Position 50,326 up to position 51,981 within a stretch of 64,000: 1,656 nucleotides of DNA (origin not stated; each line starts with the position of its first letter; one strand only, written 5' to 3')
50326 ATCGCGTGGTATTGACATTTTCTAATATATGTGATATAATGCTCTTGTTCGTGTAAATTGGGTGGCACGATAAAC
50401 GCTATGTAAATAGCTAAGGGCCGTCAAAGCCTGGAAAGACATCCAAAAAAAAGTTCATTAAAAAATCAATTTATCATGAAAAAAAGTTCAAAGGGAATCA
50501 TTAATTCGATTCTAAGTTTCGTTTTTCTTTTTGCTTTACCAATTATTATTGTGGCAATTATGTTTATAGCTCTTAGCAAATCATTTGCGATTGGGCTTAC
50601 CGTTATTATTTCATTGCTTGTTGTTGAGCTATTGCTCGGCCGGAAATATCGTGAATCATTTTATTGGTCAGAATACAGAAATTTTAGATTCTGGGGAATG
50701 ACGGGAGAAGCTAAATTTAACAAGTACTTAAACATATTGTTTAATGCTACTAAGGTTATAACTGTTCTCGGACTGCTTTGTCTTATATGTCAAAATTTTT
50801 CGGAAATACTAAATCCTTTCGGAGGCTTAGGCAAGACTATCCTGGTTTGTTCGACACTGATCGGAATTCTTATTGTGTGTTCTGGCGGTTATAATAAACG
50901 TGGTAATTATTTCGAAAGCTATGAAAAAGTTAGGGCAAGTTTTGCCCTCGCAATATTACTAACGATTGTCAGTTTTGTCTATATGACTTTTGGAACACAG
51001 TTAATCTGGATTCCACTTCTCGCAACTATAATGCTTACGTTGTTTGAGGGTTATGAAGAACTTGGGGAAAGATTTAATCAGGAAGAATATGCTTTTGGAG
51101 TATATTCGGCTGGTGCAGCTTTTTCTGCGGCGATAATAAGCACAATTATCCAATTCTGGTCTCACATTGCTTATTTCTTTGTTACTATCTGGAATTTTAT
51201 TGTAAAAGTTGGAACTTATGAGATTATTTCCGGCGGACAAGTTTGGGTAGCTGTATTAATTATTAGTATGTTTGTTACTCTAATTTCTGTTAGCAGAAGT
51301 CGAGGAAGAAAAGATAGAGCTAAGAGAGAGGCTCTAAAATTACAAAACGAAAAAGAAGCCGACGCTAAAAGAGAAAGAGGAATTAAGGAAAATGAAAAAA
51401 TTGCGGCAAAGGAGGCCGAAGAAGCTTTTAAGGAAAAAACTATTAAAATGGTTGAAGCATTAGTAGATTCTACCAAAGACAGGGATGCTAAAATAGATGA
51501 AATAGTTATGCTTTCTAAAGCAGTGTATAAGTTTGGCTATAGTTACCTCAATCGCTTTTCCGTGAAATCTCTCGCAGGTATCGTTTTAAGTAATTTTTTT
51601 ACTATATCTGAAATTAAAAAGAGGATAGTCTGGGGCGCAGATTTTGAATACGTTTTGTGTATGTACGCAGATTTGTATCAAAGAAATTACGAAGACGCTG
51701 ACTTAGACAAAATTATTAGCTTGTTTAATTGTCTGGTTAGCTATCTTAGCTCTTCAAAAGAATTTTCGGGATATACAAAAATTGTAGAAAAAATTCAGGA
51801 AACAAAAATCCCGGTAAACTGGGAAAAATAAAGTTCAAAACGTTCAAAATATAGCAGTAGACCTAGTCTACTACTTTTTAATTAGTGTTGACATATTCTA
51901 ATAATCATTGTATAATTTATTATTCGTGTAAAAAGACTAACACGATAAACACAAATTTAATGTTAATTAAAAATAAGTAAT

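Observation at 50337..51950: Duplicated regulatory cassette: perfect consensus promoter plus a conserved 28-nt inverted-repeat leader upstream of two consecutive membrane-protein genes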

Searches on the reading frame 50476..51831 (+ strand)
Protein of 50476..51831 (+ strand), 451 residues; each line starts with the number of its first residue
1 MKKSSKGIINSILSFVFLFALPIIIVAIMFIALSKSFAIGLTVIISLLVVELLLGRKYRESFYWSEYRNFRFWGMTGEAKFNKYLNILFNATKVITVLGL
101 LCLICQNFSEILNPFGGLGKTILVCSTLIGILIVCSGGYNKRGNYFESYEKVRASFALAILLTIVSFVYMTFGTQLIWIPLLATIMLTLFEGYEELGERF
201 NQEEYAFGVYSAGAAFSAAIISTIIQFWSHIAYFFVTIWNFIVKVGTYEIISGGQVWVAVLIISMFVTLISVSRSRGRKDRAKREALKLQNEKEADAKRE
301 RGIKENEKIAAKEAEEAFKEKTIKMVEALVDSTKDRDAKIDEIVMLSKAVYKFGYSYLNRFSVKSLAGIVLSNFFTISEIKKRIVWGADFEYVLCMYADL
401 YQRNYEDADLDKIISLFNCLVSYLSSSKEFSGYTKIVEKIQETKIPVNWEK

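Call 10: search_protein_families(library=pfam, proteins=[window:50476-51831:+], max_evalue=1)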
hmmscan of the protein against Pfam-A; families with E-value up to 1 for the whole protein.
window:50476-51831:+ (451 aa): 0 families

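Call 11: search_protein_families(library=padloc, proteins=[window:50476-51831:+], max_evalue=1)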
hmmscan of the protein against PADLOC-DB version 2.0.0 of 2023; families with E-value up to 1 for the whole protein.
window:50476-51831:+ (451 aa): 0 families

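Call 25: find_homologous_proteins(query=window:50476-51828:+, max_evalue=0.001)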
Query window:50476-51828:+ (451 aa): 9 proteins with E <= 0.001 among 8000 candidates.
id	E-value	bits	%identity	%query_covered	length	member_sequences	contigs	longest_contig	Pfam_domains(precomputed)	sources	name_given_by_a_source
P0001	1.3e-288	975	100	100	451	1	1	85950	-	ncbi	-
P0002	1.7e-133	464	54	97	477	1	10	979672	-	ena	-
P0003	1.8e-131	457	49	100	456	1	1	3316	-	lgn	-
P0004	2.8e-116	407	48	100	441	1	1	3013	-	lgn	-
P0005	4.3e-95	338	42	95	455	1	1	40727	-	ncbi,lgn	ncbi:MAG: hypothetical protein ACOYL8_04005 [Patescibacteria group bacterium]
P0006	1.2e-89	320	44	100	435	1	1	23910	-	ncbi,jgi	-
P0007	1.1e-87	313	41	95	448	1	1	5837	-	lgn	-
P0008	1.1e-85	307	38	100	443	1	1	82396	-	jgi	jgi:hypothetical protein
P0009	8.6e-29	119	28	94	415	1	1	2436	-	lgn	-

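Call 26: find_encoding_contigs(protein=P0002, flank=5000, max_places=3)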
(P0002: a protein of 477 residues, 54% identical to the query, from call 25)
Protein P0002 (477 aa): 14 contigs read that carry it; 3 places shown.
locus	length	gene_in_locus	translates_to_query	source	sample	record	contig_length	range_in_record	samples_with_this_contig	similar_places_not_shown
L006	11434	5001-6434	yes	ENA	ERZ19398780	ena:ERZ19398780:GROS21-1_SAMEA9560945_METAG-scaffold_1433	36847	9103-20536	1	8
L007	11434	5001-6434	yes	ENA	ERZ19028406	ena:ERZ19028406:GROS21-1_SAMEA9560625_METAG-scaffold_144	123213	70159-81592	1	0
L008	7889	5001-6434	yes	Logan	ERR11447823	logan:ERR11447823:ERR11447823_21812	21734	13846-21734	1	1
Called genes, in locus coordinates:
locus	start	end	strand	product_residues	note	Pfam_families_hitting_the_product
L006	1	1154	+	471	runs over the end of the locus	PF13727:CoA_binding_3, PF02397:Bac_transf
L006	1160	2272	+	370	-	PF13439:Glyco_transf_4, PF00534:Glycos_transf_1, PF13692:Glyco_trans_1_4, PF13524:Glyco_trans_1_2 (weak)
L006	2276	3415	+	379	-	PF13439:Glyco_transf_4, PF20706:GT4-conflict (weak), PF00534:Glycos_transf_1, PF13692:Glyco_trans_1_4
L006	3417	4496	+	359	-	PF02568:ThiI (weak), PF03054:tRNA_Me_trans, PF20259:tRNA_Me_trans_M, PF20258:tRNA_Me_trans_C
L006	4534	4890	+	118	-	-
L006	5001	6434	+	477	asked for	-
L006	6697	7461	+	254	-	PF00142:Fer4_NifH, PF01656:CbiA, PF02374:ArsA_ATPase, PF06564:CBP_BcsQ, PF09140:MipZ (weak), PF10609:ParA, PF13614:AAA_31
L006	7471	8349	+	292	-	PF02195:ParB_N, PF17762:HTH_ParB, PF23552:ParB_C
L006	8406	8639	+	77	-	-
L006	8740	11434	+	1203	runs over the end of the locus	PF02811:PHP, PF07733:DNA_pol3_alpha, PF17657:DNA_pol3_finger, PF14579:HHH_6, PF01336:tRNA_anti-codon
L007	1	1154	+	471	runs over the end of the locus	PF13727:CoA_binding_3, PF02397:Bac_transf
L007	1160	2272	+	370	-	PF13439:Glyco_transf_4, PF00534:Glycos_transf_1, PF13692:Glyco_trans_1_4, PF13524:Glyco_trans_1_2 (weak)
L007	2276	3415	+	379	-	PF13439:Glyco_transf_4, PF20706:GT4-conflict (weak), PF00534:Glycos_transf_1, PF13692:Glyco_trans_1_4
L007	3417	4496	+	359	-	PF02568:ThiI (weak), PF03054:tRNA_Me_trans, PF20259:tRNA_Me_trans_M, PF20258:tRNA_Me_trans_C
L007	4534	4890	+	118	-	-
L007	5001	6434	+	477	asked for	-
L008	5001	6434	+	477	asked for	-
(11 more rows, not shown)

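Call 27: find_encoding_contigs(protein=P0003, flank=5000, max_places=2)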
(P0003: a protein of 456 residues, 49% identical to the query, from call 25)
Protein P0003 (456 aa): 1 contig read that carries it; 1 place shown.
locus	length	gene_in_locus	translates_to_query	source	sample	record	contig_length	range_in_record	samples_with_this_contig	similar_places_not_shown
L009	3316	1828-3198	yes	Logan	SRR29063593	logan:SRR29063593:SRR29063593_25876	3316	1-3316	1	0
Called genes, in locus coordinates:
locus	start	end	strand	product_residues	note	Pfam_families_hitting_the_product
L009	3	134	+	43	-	?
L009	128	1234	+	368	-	PF02568:ThiI (weak), PF03054:tRNA_Me_trans, PF20259:tRNA_Me_trans_M, PF20258:tRNA_Me_trans_C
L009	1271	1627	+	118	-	-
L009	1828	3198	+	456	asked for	-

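Call 28: find_encoding_contigs(protein=P0004, flank=5000, max_places=2)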
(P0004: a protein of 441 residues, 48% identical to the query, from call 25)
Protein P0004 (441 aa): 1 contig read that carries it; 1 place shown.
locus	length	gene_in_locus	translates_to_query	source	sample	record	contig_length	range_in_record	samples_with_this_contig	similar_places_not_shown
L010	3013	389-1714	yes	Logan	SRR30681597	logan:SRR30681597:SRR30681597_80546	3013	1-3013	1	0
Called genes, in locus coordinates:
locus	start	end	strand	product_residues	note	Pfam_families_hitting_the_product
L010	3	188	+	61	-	?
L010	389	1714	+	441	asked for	-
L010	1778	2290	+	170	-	-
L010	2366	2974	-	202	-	PF14527:LAGLIDADG_WhiA (faint), PF14528:LAGLIDADG_3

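Call 29: find_encoding_contigs(protein=P0005, flank=5000, max_places=2)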
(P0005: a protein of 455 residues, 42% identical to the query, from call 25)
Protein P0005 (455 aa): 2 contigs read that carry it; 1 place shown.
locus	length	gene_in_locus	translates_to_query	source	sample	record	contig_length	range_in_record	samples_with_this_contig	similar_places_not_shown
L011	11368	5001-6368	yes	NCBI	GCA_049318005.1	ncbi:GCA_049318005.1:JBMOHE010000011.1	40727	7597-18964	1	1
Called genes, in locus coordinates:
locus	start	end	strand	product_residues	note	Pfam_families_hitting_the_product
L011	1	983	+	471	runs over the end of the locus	PF13727:CoA_binding_3 (weak), PF02397:Bac_transf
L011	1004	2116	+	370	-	PF13439:Glyco_transf_4, PF00534:Glycos_transf_1, PF13692:Glyco_trans_1_4, PF13524:Glyco_trans_1_2 (faint)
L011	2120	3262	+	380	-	PF13439:Glyco_transf_4, PF20706:GT4-conflict, PF00534:Glycos_transf_1, PF13692:Glyco_trans_1_4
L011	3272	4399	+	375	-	PF02568:ThiI (weak), PF03054:tRNA_Me_trans, PF20259:tRNA_Me_trans_M, PF20258:tRNA_Me_trans_C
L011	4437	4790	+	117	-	-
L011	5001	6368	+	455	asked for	-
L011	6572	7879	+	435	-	-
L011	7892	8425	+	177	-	-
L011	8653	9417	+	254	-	PF00142:Fer4_NifH, PF01656:CbiA, PF02374:ArsA_ATPase, PF06564:CBP_BcsQ, PF09140:MipZ, PF10609:ParA, PF13614:AAA_31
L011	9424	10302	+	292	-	PF02195:ParB_N, PF17762:HTH_ParB, PF23552:ParB_C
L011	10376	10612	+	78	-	-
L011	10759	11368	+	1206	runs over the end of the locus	PF02811:PHP, PF07733:DNA_pol3_alpha, PF17657:DNA_pol3_finger, PF14579:HHH_6, PF01336:tRNA_anti-codon (weak)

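Call 30: find_encoding_contigs(protein=P0006, flank=5000, max_places=2)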
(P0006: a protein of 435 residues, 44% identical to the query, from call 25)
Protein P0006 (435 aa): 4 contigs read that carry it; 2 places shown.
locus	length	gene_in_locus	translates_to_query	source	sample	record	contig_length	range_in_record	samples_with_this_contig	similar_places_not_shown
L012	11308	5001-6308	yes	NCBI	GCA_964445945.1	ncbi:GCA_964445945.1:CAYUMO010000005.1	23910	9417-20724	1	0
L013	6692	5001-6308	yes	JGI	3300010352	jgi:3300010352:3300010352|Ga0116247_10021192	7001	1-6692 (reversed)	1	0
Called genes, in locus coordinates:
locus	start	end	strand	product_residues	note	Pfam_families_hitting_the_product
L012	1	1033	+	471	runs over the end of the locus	PF13727:CoA_binding_3, PF02397:Bac_transf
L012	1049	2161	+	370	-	PF13439:Glyco_transf_4, PF00534:Glycos_transf_1, PF13692:Glyco_trans_1_4, PF13524:Glyco_trans_1_2 (weak)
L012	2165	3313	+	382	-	PF13439:Glyco_transf_4, PF20706:GT4-conflict, PF00534:Glycos_transf_1, PF13692:Glyco_trans_1_4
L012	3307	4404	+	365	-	PF02568:ThiI (weak), PF03054:tRNA_Me_trans, PF20259:tRNA_Me_trans_M, PF20258:tRNA_Me_trans_C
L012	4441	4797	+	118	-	-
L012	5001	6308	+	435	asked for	-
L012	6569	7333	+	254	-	PF00142:Fer4_NifH, PF01656:CbiA, PF02374:ArsA_ATPase, PF06564:CBP_BcsQ, PF09140:MipZ, PF10609:ParA, PF13614:AAA_31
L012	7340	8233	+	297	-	PF02195:ParB_N, PF17762:HTH_ParB, PF23552:ParB_C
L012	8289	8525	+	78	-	-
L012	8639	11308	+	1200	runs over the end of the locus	PF02811:PHP, PF07733:DNA_pol3_alpha, PF17657:DNA_pol3_finger, PF14579:HHH_6, PF01336:tRNA_anti-codon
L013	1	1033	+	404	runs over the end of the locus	PF13727:CoA_binding_3, PF02397:Bac_transf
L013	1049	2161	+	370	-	PF13439:Glyco_transf_4, PF00534:Glycos_transf_1, PF13692:Glyco_trans_1_4, PF13524:Glyco_trans_1_2 (weak)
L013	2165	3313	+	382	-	PF13439:Glyco_transf_4, PF20706:GT4-conflict, PF00534:Glycos_transf_1, PF13692:Glyco_trans_1_4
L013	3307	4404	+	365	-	PF02568:ThiI (weak), PF03054:tRNA_Me_trans, PF20259:tRNA_Me_trans_M, PF20258:tRNA_Me_trans_C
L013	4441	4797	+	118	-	-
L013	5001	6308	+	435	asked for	-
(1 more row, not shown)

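Call 31: find_encoding_contigs(protein=P0007, flank=5000, max_places=2)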
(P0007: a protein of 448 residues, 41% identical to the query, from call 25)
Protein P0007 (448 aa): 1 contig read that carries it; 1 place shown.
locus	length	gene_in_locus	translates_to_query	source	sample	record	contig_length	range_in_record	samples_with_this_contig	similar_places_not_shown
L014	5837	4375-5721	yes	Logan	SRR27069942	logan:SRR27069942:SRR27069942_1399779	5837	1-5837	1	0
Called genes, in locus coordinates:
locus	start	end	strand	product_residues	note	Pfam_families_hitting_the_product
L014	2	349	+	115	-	?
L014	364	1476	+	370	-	PF13439:Glyco_transf_4, PF00534:Glycos_transf_1, PF13692:Glyco_trans_1_4, PF13524:Glyco_trans_1_2 (faint)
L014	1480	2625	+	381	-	PF13439:Glyco_transf_4, PF20706:GT4-conflict, PF00534:Glycos_transf_1, PF13692:Glyco_trans_1_4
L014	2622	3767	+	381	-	PF02568:ThiI (weak), PF03054:tRNA_Me_trans, PF20259:tRNA_Me_trans_M, PF20258:tRNA_Me_trans_C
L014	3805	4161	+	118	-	-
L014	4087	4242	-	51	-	-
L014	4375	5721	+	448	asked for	-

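Call 32: find_encoding_contigs(protein=P0008, flank=5000, max_places=2)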
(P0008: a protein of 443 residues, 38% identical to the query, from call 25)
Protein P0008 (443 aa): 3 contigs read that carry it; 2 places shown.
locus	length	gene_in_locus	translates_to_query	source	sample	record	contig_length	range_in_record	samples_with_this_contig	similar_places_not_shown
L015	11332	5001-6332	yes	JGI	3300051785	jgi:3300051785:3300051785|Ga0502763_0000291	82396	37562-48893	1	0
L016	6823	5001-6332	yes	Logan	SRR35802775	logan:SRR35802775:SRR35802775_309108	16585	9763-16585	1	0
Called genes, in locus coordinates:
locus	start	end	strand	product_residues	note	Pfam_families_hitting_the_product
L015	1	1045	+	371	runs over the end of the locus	PF13439:Glyco_transf_4, PF00534:Glycos_transf_1, PF13692:Glyco_trans_1_4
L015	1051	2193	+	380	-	PF13439:Glyco_transf_4, PF20706:GT4-conflict, PF00534:Glycos_transf_1, PF13692:Glyco_trans_1_4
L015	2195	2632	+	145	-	PF02580:Tyr_Deacylase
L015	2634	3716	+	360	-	PF02568:ThiI (faint), PF03054:tRNA_Me_trans, PF20259:tRNA_Me_trans_M, PF20258:tRNA_Me_trans_C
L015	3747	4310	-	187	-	PF02397:Bac_transf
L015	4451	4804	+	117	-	-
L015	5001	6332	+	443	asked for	-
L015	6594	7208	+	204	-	PF01209:Ubie_methyltran (weak), PF13489:Methyltransf_23, PF13847:Methyltransf_31, PF08241:Methyltransf_11, PF08242:Methyltransf_12, PF13649:Methyltransf_25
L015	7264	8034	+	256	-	PF00142:Fer4_NifH, PF01656:CbiA, PF02374:ArsA_ATPase, PF06564:CBP_BcsQ (weak), PF09140:MipZ (faint), PF10609:ParA, PF13614:AAA_31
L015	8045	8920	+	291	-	PF02195:ParB_N, PF17762:HTH_ParB, PF23552:ParB_C (weak)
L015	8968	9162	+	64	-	-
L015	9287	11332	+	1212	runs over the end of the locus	PF02811:PHP, PF07733:DNA_pol3_alpha, PF17657:DNA_pol3_finger, PF14579:HHH_6, PF01336:tRNA_anti-codon (weak)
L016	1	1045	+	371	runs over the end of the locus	PF13439:Glyco_transf_4, PF00534:Glycos_transf_1, PF13692:Glyco_trans_1_4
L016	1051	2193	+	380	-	PF13439:Glyco_transf_4, PF20706:GT4-conflict, PF00534:Glycos_transf_1, PF13692:Glyco_trans_1_4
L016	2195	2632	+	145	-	PF02580:Tyr_Deacylase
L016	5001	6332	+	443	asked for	-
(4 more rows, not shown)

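Call 33: find_encoding_contigs(protein=P0009, flank=5000, max_places=2)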
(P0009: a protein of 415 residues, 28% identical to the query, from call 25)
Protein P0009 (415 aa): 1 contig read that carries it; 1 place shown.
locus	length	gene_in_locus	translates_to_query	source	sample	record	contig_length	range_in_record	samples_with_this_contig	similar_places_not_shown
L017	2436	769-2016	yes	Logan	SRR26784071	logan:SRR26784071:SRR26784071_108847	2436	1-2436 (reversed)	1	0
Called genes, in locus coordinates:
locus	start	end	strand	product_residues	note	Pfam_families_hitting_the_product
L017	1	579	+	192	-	?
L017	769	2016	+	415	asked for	-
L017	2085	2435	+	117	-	?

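Call 60: predict_structure(alignment_id=A6)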
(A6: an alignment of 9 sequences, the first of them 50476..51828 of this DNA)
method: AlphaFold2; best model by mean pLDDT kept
length: 451 residues; sequences in the alignment: 9
mean_pLDDT: 64.6   pTM: 0.35
mean pLDDT of the five models: 64.6, 61.4, 61.3, 58.9, 57.7
residues with pLDDT >= 90: 31; 70-90: 134; 50-70: 198; < 50: 88
segments of 3 or more residues with pLDDT < 50: 1-5, 36-40, 62-70, 110-113, 115-118, 137-143, 166-180, 195-200, 222-228, 230-232, 248-252
pLDDT, mean of each block of 10 residues (from residue 1): 50 55 53 50 53 54 46 60 59 57 53 48 54 50 50 52 49 47 53 49 51 52 48 55 53 52 64 63 73 74 74 79 84 84 88 80 84 88 90 90 78 90 89 91 86 49
secondary structure, 60 per line:
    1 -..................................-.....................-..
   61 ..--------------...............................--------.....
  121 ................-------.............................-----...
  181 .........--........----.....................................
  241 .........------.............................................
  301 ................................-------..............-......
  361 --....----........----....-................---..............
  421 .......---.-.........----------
elements in order: H2-35 H37-57 H59-62 H77-107 H116-136 H144-172 H178-189 H192-199 H204-249 H256-332 H340-353 H355-360 H363-366 H371-374 E375-378 E383-386 H388-403 H407-427 H433-441

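Call 63: find_homologous_proteins(query=A6, max_evalue=0.001)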
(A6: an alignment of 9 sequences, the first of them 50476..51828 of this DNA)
Query A6 (9 sequences) (451 aa, profile of the alignment): 9 proteins with E <= 0.001 among 8000 candidates.
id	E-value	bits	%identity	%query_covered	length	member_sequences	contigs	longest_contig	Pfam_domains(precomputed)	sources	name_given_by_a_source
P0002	2.5e-195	668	54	97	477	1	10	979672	-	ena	-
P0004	5.1e-192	657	48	100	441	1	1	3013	-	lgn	-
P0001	9.1e-192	656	100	100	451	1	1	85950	-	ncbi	-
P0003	1.1e-188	646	49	100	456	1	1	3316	-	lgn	-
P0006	4.3e-186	637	44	100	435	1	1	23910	-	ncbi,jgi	-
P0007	2.1e-181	622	41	95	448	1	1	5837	-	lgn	-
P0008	4.5e-177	608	38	100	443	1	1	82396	-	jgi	jgi:hypothetical protein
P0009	3.8e-129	450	28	94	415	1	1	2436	-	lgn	-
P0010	5.5e-70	255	26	94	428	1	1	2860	-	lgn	-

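Call 65: find_encoding_contigs(protein=P0010, flank=5000, max_places=2)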
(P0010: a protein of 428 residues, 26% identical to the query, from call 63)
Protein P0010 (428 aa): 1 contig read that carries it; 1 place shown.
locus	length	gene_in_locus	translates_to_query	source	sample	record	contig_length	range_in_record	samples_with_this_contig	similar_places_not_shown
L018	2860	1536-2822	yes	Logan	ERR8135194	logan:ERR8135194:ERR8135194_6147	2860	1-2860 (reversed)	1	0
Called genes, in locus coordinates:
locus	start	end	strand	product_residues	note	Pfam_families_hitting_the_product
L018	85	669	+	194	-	-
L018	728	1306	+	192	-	PF13302:Acetyltransf_3, PF13420:Acetyltransf_4 (weak), PF00583:Acetyltransf_1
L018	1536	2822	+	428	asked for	-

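Call 66: fold_search(model_id=the predicted structure, library=pdb)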
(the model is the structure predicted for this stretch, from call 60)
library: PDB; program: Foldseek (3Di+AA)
matches with E <= 10: 114; with E <= 0.001: 0
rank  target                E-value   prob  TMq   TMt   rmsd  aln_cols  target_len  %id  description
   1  5h7c_A                1.4e-01  0.28  0.11  0.12  27.5       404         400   11  Crystal structure of a repeat protein with two Protein A-DHR14 repeat modules (released 2017-06-28)
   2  5h7c_C                2.5e-01  0.33  0.15  0.16  26.9       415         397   11  Crystal structure of a repeat protein with two Protein A-DHR14 repeat modules (released 2017-06-28)
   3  7tm3_6                4.3e-01  0.35  0.14  0.21  16.9       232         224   12  Structure of the rabbit 80S ribosome stalled on a 2-TMD Rhodopsin intermediate in complex with the multipass transloco (released 2022-10-19)
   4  6fn9_A                1.3e+00  0.23  0.14  0.23  14.2       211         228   11  Mono- and bivalent 14-3-3 inhibitors for characterizing supramolecular lysine-PEG interactions in proteins (released 2018-07-04)
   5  6m6z_A                1.4e+00  0.21  0.13  0.25  21.4       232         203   14  A de novo designed transmembrane nanopore, TMH4C4 (released 2020-06-24)
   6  5m35_A                1.5e+00  0.21  0.15  0.24  13.3       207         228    9  The molecular tweezer CLR01 stabilizes a disordered protein-protein interface (released 2017-11-15)
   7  4n7g_A                2.1e+00  0.15  0.14  0.23  14.7       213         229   12  Crystal structure of 14-3-3zeta in complex with a peptide derived from ExoS (released 2014-02-19)
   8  6zc9_A                2.2e+00  0.21  0.16  0.26  13.8       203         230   11  Structure of 14-3-3 gamma in complex with Nedd4-2 14-3-3 binding motif Ser448 (released 2021-07-21)
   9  6hua_B                2.7e+00  0.13  0.12  0.19  11.6       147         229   12  the competence regulator ComR from Streptococcus vestibularis in complex with its cognate signaling peptide XIP (released 2019-10-23)
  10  9e5c_5h               2.7e+00  0.06  0.14  0.07  35.5       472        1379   11  Cryo-EM structure of 96 nm repeat of microtubule doublet from T. brucei flagellum (released 2025-03-12)
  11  2f7m                  2.9e+00  0.08  0.13  0.15  14.3       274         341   12  Crystal Structure of Unliganded Human FPPS (released 2006-02-28)
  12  5j1g_B                3.3e+00  0.14  0.13  0.24  25.1       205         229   11  Structure of the spectrin repeats 7 and 8 of the plakin domain of plectin (released 2016-07-20)
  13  6ef5_D                3.3e+00  0.12  0.14  0.23  14.3       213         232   13  14-3-3 with peptide (released 2019-10-30)
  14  9sob_T                3.3e+00  0.10  0.11  0.08  15.9       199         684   12  Structural Model of the Nuclear Pore Complex in Arabidopsis thaliana (released 2025-11-05)
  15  3i2w_A                3.3e+00  0.08  0.11  0.17  34.5       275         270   10  Crystal structure of EFC/F-BAR domain of Drosophila Syndapin/PACSIN (released 2010-03-02)
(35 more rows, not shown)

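Call 73: find_encoding_contigs(protein=P0001, flank=500, max_places=2)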
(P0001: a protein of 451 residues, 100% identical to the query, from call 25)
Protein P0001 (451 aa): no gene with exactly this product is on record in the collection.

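Call 80: search_protein_representatives(alignment_id=A6)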
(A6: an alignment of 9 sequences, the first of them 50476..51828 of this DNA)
Query: 9 sequences, 440 profile positions. Proteins with E-value up to 0.001 (for the whole library): 157; up to 1e-10: 104; up to 1e-30: 41. The best 150 are listed.
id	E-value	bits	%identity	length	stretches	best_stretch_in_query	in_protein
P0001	2.9e-192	655.9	-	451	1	1-440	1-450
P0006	1.4e-186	637.2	-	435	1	1-439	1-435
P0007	6.8e-182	621.7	-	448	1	1-440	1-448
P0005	6.7e-181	618.4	-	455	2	1-236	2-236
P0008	1.4e-177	607.5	-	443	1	1-440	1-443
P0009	1.2e-129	449.5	-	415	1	1-432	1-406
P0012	3.0e-128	444.9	-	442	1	1-438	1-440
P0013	2.8e-113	395.6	-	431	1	9-434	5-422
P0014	1.9e-105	369.8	-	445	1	1-439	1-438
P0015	9.5e-99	347.7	-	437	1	9-436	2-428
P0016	3.1e-97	342.7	-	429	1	1-430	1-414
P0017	3.2e-94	332.8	-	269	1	1-233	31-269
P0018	1.7e-80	287.6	-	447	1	1-431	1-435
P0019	2.3e-80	287.1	-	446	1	1-431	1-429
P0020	3.8e-77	276.5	-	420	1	1-432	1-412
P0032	3.4e-49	184.4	-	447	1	1-433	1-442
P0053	1.3e-23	100.1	-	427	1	11-432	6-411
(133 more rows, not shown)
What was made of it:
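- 50476..51831 (+): Gene for the 451-aa polytopic membrane protein: about 7-8 TM segments, a charged coiled coil and a C-terminal ~110-aa domain. No known family. The family has 157 cluster representatives at E<=1e-3 (call 80).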

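Call 81: find_encoding_contigs(protein=P0032, flank=1500, max_places=3)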
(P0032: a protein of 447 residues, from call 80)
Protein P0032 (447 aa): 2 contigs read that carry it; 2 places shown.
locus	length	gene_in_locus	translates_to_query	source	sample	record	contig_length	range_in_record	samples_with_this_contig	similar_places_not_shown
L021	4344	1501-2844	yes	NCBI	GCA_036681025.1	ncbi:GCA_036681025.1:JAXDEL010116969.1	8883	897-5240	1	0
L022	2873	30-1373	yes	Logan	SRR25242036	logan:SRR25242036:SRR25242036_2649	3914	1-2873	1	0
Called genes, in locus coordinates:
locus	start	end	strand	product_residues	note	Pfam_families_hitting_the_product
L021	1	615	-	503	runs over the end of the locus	?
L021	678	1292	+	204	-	PF01725:Ham1p_like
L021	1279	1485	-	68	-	-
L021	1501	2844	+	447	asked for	-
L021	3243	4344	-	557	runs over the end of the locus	PF00343:Phosphorylase (weak), PF08323:Glyco_transf_5 (weak), PF00343:Phosphorylase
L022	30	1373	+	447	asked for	-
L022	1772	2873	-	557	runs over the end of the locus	PF00343:Phosphorylase (weak), PF08323:Glyco_transf_5 (weak), PF00343:Phosphorylase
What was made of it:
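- The upstream 118-aa gene is syntenic only in part of the family and is absent in L017, L018 and L021 (calls 33, 65, 81).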

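Call 84: find_encoding_contigs(protein=P0053, flank=1500, max_places=4)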
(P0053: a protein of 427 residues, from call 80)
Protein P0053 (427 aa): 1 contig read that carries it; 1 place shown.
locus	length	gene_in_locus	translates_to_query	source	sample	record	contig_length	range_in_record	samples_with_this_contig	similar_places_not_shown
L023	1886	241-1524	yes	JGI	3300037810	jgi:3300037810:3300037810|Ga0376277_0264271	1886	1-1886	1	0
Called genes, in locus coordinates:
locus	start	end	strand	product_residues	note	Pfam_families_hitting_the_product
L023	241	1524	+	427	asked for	-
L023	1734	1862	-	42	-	-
